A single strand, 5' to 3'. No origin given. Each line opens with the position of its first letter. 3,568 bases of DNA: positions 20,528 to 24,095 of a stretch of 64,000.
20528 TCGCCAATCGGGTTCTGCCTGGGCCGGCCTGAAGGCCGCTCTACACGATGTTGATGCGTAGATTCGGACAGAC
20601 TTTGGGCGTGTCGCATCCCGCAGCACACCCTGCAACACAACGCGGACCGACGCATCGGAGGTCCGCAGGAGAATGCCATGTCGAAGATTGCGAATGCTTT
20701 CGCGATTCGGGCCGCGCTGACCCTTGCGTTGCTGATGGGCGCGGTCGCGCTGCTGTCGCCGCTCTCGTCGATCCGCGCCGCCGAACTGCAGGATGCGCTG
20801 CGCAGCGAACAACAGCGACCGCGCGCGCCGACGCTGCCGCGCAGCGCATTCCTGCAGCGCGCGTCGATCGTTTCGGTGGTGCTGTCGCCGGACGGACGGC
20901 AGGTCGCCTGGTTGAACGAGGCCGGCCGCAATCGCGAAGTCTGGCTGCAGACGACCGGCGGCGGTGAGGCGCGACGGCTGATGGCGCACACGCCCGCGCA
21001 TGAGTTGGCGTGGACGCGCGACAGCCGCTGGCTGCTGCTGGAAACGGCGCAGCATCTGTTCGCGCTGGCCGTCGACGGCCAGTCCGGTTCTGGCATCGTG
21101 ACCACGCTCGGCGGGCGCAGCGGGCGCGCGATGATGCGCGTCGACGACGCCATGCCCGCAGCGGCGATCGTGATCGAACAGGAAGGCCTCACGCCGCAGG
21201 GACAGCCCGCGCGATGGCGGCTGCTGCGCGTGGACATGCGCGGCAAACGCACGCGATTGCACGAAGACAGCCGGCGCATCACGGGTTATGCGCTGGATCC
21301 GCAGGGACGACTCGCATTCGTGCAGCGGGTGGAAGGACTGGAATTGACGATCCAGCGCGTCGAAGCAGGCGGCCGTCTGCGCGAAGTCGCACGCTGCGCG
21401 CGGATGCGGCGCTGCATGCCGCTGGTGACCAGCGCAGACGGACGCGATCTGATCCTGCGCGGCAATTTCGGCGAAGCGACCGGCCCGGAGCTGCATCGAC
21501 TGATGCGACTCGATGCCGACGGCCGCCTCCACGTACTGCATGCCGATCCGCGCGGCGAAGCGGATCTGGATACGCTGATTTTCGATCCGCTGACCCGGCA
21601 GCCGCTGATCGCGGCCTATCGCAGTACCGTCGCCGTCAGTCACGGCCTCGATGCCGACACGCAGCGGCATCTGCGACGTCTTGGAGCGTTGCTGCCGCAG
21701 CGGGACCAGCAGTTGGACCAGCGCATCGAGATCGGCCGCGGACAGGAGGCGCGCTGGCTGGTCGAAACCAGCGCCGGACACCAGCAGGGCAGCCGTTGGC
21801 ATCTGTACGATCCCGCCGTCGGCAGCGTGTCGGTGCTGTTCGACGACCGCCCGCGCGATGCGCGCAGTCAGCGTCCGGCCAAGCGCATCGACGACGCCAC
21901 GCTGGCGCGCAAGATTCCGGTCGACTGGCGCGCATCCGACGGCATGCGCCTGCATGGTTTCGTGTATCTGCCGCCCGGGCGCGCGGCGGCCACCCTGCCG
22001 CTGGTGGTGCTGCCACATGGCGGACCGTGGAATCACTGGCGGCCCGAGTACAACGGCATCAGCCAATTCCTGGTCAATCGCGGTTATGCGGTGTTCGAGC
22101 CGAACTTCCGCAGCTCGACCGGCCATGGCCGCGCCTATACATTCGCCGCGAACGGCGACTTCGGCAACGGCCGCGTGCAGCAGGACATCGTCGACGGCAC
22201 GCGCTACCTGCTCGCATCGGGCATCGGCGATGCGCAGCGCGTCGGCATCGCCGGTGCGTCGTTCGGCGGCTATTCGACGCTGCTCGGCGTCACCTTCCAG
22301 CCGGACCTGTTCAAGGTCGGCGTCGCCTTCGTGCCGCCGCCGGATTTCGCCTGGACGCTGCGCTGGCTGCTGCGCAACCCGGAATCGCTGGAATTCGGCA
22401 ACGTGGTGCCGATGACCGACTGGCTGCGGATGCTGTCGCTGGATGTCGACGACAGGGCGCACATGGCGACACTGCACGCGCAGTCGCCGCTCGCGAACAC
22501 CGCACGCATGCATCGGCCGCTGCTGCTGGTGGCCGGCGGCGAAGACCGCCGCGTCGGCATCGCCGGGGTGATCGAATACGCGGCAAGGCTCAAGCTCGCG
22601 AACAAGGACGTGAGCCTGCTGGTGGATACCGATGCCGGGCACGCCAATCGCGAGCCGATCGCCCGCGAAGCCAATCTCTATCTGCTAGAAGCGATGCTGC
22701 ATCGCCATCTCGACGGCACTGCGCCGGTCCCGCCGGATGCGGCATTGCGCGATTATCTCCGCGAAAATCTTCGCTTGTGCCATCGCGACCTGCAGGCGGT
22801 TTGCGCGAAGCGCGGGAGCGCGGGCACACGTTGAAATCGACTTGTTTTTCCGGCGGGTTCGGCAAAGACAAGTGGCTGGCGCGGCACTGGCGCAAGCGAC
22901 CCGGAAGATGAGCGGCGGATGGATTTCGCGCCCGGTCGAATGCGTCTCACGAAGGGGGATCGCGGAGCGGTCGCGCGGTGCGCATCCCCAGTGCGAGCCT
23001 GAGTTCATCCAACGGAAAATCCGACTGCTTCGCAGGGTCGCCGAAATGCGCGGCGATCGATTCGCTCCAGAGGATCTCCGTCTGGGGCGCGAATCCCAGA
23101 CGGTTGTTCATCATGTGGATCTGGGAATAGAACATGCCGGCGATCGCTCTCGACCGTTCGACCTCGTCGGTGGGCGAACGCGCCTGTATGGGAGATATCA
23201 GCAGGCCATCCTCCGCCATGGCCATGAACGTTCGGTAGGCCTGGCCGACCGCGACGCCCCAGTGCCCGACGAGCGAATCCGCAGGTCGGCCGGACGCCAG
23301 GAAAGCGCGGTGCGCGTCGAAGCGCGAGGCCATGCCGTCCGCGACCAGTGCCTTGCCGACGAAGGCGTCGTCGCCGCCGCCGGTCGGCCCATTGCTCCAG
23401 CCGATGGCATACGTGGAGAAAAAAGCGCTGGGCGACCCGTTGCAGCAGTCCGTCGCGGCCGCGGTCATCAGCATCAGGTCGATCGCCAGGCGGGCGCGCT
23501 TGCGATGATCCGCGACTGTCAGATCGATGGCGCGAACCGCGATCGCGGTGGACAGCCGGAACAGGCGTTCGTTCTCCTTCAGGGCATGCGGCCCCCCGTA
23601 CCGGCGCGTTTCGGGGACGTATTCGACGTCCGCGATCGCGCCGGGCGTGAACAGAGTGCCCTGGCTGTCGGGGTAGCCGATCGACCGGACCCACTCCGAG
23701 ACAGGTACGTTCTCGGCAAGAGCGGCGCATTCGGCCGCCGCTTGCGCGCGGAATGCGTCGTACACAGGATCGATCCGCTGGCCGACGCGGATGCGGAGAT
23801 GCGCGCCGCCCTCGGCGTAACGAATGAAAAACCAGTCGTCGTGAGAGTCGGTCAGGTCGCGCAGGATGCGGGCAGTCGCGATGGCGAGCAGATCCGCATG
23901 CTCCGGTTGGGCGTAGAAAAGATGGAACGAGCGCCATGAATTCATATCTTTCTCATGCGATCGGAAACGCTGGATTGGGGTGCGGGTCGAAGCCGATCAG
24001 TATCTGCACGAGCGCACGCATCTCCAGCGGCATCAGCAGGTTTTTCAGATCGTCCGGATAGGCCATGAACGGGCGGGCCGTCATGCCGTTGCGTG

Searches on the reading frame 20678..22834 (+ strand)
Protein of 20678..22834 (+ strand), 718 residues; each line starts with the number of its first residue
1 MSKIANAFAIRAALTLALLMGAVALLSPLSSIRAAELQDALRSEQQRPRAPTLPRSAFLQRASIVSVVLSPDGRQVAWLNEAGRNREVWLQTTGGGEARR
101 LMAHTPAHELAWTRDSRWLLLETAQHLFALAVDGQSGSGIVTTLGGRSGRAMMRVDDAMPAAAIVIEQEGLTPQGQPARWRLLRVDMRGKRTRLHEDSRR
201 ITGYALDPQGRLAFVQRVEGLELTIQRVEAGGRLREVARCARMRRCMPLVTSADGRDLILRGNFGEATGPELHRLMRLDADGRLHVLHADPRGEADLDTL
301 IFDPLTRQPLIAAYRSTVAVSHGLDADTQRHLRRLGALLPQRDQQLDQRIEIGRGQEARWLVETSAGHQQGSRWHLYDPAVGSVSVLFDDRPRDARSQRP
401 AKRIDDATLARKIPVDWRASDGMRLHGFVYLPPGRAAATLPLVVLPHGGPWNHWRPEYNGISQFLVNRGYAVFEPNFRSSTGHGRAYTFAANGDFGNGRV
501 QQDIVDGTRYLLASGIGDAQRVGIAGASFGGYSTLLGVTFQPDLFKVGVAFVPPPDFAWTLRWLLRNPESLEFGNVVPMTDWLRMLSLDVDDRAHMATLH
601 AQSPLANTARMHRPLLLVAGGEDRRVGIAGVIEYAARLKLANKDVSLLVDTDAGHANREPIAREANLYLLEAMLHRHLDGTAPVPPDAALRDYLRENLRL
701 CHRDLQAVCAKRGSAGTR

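Call 7: search_protein_families(library=pfam, proteins=[window:20678-22834:+], max_evalue=0.01)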
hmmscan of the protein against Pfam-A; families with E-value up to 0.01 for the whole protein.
window:20678-22834:+ (718 aa): 7 families
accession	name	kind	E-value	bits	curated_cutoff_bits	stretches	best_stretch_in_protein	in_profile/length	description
PF00326.27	Peptidase_S9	-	1.9e-30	106.4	22.6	1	461-666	6-198/213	Prolyl oligopeptidase family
PF20434.5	BD-FAE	-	1.4e-05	25.2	26.8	1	429-536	3-106/215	BD-FAE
PF01738.24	DLH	-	3.3e-05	24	21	1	460-658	32-189/217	Dienelactone hydrolase family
PF10503.15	Esterase_PHB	-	0.00032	20.5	23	1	429-545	5-123/219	Esterase PHB depolymerase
PF02129.25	Peptidase_S15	-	0.0042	17.3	23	0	421-556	1-131/262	X-Pro dipeptidyl-peptidase (S15 family)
PF00756.26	Esterase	-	0.0049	17.1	22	0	424-553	7-148/251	Putative esterase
PF07859.19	Abhydrolase_3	-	0.0056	16.9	25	0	502-656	50-207/210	alpha/beta hydrolase fold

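Call 8: search_protein_families(library=ncbifam, proteins=[window:20678-22834:+], max_evalue=0.01)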
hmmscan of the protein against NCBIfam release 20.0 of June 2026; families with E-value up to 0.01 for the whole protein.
window:20678-22834:+ (718 aa): 3 families
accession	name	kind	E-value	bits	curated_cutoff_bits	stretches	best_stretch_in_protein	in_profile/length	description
NF033523.0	lasso_peptidase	equivalog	7.6e-13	48.1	400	2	464-665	431-624/638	Atxe2 family lasso peptide isopeptidase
NF053518.1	DipepPtdsDpp5Prph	equivalog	3.1e-08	32.6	900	1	419-536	403-522/655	dipeptidyl-peptidase Dpp5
NF050058.1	e_dPHAscl_type1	hypoth_equivalog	8.7e-06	25.4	150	1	422-548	5-132/276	extracellular catalytic domain type 1 short-chain-length polyhydroxyalkanoate depolymerase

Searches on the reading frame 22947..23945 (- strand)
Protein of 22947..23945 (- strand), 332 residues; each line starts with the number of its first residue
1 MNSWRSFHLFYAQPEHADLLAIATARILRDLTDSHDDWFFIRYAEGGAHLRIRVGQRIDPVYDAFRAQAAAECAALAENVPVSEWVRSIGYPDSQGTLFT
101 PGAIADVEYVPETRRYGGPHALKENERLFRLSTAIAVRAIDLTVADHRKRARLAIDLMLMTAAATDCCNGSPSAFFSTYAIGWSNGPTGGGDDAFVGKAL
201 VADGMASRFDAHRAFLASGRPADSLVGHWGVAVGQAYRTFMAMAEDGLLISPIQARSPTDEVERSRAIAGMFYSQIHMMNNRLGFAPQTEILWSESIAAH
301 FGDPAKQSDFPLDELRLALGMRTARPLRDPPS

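Call 7: search_protein_families(library=pfam, proteins=[window:22947-23945:-], max_evalue=0.01)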
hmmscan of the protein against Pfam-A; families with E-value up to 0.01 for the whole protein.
window:22947-23945:- (332 aa): 1 family
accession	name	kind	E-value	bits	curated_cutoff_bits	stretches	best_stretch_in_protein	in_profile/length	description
PF14028.11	Lant_dehydr_C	-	2.9e-29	103.4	24.4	1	4-295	1-249/255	Lantibiotic biosynthesis dehydratase C-term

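Call 8: search_protein_families(library=ncbifam, proteins=[window:22947-23945:-], max_evalue=0.01)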
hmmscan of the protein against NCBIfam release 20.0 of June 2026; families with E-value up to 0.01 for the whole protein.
window:22947-23945:- (332 aa): 2 families
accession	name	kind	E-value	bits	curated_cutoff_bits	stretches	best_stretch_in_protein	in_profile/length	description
TIGR03891.1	thiopep_ocin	subfamily_domain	3.1e-21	76.5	48.45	2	4-86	1-85/263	thiopeptide-type bacteriocin biosynthesis protein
NF045556.1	TbtD_PbtD_pyrid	equivalog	3.6e-07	29.7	325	1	3-55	1-53/354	thiopeptide maturation pyridine synthase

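Call 33: find_homologous_proteins(query=window:22947-23945:-, max_evalue=1e-10)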
Query window:22947-23945:- (332 aa): 19 proteins with E <= 1e-10 among 8000 candidates.
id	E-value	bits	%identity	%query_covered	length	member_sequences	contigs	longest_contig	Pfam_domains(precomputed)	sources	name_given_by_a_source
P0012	5.4e-222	754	100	100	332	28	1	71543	PF14028.12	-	-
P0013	2.4e-164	564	78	98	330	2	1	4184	PF14028.12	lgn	-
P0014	1.9e-149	515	71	99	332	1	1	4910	PF14028.12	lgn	-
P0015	8.3e-141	487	68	98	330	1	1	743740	PF14028.12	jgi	jgi:Lantibiotic biosynthesis dehydratase C-term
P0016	3.0e-129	449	61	99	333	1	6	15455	PF14028.12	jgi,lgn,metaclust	metaclust:\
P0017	7.5e-116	405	59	99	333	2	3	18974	PF14028.12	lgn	-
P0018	1.3e-115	404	59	98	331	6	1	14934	PF14028.12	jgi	jgi:hypothetical protein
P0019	3.4e-115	403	58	100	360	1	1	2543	PF14028.12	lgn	-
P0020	3.9e-105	370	55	97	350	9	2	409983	PF14028.12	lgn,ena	-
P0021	2.4e-78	282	47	89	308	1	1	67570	PF14028.12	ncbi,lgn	-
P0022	6.3e-76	274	46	89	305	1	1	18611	PF14028.12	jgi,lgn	jgi:hypothetical protein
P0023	2.8e-60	222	43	89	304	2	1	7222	PF14028.12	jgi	jgi:thiopeptide-type bacteriocin biosynthesis protein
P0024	7.6e-60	221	41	89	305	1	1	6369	PF14028.12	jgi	jgi:thiopeptide-type bacteriocin biosynthesis protein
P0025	2.0e-57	213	39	92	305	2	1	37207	PF14028.12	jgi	-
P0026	2.1e-55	206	41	89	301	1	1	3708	PF14028.12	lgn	-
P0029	1.2e-52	197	37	89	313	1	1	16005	PF14028.12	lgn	-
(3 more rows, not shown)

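Call 34: find_encoding_contigs(protein=P0015, flank=10000, max_places=2)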
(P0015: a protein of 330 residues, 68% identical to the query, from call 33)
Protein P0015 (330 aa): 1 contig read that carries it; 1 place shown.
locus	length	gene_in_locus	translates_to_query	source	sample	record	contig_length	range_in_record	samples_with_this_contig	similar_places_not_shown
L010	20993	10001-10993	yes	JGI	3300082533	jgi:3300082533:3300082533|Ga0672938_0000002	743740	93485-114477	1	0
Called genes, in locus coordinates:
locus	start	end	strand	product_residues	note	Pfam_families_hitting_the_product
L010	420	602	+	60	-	PF19409:Thiopep_pre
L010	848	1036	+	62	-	PF19409:Thiopep_pre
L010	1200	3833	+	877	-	PF04738:Lant_dehydr_N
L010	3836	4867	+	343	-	-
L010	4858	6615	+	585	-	-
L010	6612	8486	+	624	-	PF02624:YcaO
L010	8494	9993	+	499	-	-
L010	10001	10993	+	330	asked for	PF14028:Lant_dehydr_C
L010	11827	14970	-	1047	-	PF00069:Pkinase, PF07714:PK_Tyr_Ser-Thr, PF25173:Beta-prop_WDR3_1st (weak), PF25175:Beta-prop_WDR5 (weak), PF25174:Beta-prop_THOC3 (weak)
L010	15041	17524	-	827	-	-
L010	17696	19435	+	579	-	PF20423:AceK_regulatory, PF06315:AceK_kinase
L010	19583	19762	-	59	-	-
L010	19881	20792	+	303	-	PF00126:HTH_1, PF03466:LysR_substrate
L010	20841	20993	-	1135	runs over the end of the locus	PF20703:nSTAND1, PF25201:nSTAND6 (weak), PF11020:DUF2610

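Call 35: find_encoding_contigs(protein=P0020, flank=10000, max_places=2)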
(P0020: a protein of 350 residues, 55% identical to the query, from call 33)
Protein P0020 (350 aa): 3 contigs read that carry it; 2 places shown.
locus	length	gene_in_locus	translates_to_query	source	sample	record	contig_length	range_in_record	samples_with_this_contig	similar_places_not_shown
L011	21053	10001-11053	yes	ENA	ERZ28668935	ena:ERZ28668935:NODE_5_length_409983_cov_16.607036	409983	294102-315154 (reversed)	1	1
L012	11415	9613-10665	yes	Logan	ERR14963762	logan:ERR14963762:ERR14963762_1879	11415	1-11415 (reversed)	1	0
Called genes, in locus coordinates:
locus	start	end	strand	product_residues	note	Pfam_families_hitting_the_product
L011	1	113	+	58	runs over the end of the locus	PF19409:Thiopep_pre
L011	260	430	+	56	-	PF19409:Thiopep_pre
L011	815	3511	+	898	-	PF04738:Lant_dehydr_N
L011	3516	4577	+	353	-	-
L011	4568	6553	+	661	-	-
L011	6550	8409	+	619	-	PF02624:YcaO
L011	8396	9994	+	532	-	-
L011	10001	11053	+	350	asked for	PF14028:Lant_dehydr_C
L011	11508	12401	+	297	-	PF04542:Sigma70_r2, PF04545:Sigma70_r4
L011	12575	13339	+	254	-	PF01936:NYN, PF12872:OST-HTH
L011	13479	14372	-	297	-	PF07007:LprI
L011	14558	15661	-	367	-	PF01370:Epimerase, PF04321:RmlD_sub_bind (faint), PF13460:NAD_binding_10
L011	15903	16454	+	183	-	PF12802:MarR_2 (weak)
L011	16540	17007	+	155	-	PF06718:DUF1203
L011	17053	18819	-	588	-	PF17149:CHASE5, PF08448:PAS_4, PF00990:GGDEF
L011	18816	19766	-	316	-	-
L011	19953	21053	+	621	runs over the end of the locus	PF00999:Na_H_Exchanger, PF02254:TrkA_N, PF27452:KefB_C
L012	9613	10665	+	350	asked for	PF14028:Lant_dehydr_C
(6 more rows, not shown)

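Call 36: find_encoding_contigs(protein=P0017, flank=10000, max_places=3)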
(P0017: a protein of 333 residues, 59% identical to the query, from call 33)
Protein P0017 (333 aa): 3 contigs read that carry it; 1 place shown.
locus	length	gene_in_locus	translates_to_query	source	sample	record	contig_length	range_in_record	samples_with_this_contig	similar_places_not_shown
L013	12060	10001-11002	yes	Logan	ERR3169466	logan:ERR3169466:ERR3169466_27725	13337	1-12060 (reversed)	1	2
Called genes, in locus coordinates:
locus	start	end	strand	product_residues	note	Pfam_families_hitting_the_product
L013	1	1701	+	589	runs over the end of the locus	PF08019:EptA_B_N, PF00884:Sulfatase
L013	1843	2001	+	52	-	PF19409:Thiopep_pre (weak)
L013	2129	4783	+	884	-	PF04738:Lant_dehydr_N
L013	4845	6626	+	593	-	-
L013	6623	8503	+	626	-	PF02624:YcaO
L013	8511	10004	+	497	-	-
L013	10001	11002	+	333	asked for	PF14028:Lant_dehydr_C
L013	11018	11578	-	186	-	PF00903:Glyoxalase, PF13669:Glyoxalase_4 (faint), PF18029:Glyoxalase_6 (weak)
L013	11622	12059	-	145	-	?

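Call 40: search_solved_structures(query=window:22947-23945:-, max_evalue=1)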
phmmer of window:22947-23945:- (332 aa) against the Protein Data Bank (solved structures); distinct sequences matched with E-value up to 1: 0.

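Call 88: find_encoding_contigs(protein=P0022, flank=10000, max_places=1)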
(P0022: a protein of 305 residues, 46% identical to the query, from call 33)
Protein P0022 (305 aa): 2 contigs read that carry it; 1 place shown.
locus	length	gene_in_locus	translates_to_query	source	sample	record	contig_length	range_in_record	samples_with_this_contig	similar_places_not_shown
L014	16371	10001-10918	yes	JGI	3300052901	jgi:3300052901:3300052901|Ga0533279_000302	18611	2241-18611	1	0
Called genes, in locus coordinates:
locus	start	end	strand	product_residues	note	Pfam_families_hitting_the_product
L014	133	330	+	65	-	-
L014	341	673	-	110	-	PF12840:HTH_20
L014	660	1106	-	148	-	PF10604:Polyketide_cyc2, PF08327:AHSA1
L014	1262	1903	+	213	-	PF02798:GST_N, PF13409:GST_N_2, PF13417:GST_N_3, PF13410:GST_C_2 (weak), PF00043:GST_C (weak)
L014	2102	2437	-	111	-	-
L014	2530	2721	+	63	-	PF19409:Thiopep_pre (weak)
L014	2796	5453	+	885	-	PF04738:Lant_dehydr_N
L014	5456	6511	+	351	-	-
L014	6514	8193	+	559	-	-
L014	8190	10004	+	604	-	PF02624:YcaO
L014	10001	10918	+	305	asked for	PF14028:Lant_dehydr_C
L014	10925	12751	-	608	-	PF13522:GATase_6, PF13537:GATase_7, PF01380:SIS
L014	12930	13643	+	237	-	PF14559:TPR_19 (faint), PF07719:TPR_2 (faint), PF13181:TPR_8 (faint), PF13374:TPR_10 (faint), PF13428:TPR_14 (faint), PF13176:TPR_7 (faint), PF13424:TPR_12 (weak), PF00515:TPR_1 (weak)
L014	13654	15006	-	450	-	PF00483:NTP_transferase, PF01128:IspD, PF02348:CTP_transf_3 (weak), PF12804:NTP_transf_3, PF00132:Hexapep (weak), PF25084:LbH_EIF2B (faint), PF00132:Hexapep, PF14602:Hexapep_2 (weak), +1 more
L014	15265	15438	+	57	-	-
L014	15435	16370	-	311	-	?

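Call 89: find_encoding_contigs(protein=P0025, flank=10000, max_places=1)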
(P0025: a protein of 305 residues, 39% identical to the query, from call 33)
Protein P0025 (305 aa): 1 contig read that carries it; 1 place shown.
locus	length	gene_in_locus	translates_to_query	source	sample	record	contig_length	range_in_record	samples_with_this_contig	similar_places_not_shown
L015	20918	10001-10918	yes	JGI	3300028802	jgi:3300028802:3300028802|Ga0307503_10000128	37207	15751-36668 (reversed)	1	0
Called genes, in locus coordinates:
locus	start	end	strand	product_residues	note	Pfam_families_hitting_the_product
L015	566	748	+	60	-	PF19409:Thiopep_pre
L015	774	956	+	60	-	PF19409:Thiopep_pre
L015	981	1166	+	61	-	PF19409:Thiopep_pre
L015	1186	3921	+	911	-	PF04738:Lant_dehydr_N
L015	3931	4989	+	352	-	-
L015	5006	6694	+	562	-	-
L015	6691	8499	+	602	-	PF02624:YcaO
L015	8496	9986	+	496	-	-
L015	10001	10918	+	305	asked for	PF14028:Lant_dehydr_C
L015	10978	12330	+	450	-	PF00860:Xan_ur_permease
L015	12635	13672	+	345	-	-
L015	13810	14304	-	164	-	PF04115:Ureidogly_lyase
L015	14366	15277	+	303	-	PF01522:Polysacc_deac_1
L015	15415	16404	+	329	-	PF03561:Allantoicase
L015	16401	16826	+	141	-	PF09349:OHCU_decarbox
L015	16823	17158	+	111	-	PF00576:Transthyretin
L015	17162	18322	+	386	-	PF06181:Urate_ox_N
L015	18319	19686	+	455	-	PF00111:Fer2 (weak), PF01799:Fer2_2, PF00941:FAD_binding_5, PF03450:CO_deh_flav_C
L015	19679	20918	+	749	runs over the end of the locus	PF01315:Ald_Xan_dh_C, PF02738:MoCoBD_1, PF20256:MoCoBD_2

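Call 90: find_encoding_contigs(protein=P0029, flank=10000, max_places=1)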
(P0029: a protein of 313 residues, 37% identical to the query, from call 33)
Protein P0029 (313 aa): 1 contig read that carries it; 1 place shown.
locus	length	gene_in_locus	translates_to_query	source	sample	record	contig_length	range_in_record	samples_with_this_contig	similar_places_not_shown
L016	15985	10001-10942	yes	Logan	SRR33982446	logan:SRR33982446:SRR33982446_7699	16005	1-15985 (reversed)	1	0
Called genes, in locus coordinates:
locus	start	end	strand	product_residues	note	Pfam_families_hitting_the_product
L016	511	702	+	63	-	PF19409:Thiopep_pre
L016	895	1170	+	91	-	PF19409:Thiopep_pre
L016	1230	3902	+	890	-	PF04738:Lant_dehydr_N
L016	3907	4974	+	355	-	-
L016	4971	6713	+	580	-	-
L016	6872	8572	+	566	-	PF02624:YcaO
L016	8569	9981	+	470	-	-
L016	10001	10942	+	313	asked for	PF14028:Lant_dehydr_C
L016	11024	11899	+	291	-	PF13650:Asp_protease_2, PF13975:gag-asp_proteas, PF13650:Asp_protease_2, PF13975:gag-asp_proteas (weak)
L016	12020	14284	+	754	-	PF07715:Plug, PF00593:TonB_dep_Rec_b-barrel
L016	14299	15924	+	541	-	PF16655:PhoD_N, PF09423:PhoD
